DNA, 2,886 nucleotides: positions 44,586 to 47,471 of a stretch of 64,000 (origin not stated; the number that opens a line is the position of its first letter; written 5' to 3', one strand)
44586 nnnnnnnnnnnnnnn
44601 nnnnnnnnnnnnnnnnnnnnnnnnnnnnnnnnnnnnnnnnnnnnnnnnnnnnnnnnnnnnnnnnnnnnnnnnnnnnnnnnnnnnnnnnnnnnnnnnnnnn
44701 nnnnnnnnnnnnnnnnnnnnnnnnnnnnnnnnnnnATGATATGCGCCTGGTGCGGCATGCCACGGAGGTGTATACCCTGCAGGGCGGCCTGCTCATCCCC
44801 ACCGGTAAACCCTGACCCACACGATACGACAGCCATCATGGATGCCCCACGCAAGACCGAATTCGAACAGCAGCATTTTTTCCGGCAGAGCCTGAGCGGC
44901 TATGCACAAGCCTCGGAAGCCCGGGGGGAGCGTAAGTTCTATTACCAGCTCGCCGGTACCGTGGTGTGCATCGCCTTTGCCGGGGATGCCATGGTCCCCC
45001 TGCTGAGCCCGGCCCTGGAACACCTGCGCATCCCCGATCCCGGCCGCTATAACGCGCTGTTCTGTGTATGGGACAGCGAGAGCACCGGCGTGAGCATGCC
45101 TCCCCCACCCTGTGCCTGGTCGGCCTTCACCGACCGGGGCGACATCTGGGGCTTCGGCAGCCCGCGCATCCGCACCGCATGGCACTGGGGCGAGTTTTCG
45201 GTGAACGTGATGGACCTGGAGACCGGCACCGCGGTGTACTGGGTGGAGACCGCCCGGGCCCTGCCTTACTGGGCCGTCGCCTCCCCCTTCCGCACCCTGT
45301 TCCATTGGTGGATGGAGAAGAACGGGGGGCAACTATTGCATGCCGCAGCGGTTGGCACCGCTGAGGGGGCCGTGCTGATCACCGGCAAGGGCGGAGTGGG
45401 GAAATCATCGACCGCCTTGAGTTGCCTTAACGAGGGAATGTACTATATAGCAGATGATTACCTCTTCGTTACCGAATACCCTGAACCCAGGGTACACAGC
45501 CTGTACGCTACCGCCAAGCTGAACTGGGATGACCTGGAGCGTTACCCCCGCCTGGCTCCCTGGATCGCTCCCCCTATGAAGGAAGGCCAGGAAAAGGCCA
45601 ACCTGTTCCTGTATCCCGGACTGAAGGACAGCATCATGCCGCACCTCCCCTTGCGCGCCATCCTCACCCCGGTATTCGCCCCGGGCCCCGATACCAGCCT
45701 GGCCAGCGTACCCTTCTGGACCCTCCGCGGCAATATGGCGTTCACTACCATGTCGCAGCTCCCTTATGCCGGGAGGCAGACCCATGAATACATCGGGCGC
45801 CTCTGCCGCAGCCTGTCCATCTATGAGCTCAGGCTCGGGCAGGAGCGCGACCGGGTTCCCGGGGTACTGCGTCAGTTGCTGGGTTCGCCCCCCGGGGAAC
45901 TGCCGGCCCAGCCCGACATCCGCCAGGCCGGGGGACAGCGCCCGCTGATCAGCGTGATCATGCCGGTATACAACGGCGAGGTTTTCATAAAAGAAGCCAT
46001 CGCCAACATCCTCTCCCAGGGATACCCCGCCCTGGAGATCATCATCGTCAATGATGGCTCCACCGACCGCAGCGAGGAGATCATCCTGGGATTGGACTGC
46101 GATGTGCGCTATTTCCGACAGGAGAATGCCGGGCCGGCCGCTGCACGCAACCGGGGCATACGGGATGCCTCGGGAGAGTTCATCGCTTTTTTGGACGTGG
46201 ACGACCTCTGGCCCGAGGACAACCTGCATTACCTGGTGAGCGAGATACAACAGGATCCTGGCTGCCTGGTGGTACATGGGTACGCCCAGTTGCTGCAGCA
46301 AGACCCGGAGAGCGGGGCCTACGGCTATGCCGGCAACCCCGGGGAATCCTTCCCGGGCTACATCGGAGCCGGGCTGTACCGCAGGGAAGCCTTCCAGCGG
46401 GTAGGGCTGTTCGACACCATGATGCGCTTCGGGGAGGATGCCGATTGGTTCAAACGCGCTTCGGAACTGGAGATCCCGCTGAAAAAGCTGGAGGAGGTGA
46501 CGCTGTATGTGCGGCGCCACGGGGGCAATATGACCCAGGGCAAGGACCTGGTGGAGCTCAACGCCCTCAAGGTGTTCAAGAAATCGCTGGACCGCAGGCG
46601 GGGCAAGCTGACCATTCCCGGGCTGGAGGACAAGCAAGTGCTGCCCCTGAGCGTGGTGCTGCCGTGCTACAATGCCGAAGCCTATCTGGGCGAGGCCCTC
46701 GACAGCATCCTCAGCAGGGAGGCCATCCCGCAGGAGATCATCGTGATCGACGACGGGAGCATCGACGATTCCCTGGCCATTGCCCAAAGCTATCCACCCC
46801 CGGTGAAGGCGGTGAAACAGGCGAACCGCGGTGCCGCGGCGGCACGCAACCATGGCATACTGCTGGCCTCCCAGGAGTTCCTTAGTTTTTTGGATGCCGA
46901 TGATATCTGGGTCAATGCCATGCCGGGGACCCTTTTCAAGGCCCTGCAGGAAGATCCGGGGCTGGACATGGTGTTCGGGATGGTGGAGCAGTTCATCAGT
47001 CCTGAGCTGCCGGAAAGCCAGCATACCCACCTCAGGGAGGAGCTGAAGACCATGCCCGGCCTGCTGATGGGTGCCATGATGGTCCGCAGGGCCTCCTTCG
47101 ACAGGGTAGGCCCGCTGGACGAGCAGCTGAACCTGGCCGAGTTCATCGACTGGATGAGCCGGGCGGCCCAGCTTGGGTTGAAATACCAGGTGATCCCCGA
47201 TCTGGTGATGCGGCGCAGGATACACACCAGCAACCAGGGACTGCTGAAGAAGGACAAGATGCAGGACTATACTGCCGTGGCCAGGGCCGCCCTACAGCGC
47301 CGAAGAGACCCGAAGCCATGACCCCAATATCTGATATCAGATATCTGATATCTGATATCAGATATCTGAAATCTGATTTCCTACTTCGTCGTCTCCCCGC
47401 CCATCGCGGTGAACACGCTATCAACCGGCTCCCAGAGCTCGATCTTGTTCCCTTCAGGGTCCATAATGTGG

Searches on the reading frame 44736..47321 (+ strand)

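Call 100: search_protein_families(library=pfam, proteins=[window:44736-47321:+], max_evalue=0.0001)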
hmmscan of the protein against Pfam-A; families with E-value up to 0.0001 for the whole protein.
window:44736-47321:+ (861 aa): 5 families
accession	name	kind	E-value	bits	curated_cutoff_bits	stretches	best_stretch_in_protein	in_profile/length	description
PF00535.33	Glycos_transf_2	-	1.5e-61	207.6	23.3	2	406-514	1-114/168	Glycosyl transferase family 2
PF10111.15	Glyco_tranf_2_2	-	5.3e-26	92.2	27.3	2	406-524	1-131/276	Glycosyltransferase like family 2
PF13641.12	Glyco_tranf_2_3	-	3.8e-20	73.3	27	2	638-837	3-221/230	Glycosyltransferase like family 2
PF07475.17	Hpr_kinase_C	-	1.3e-06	28.5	33.3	1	201-249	9-57/171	HPr Serine kinase C-terminal domain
PF13704.12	Glyco_tranf_2_4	-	5.6e-05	24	27.5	0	413-491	2-83/98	Glycosyl transferase family 2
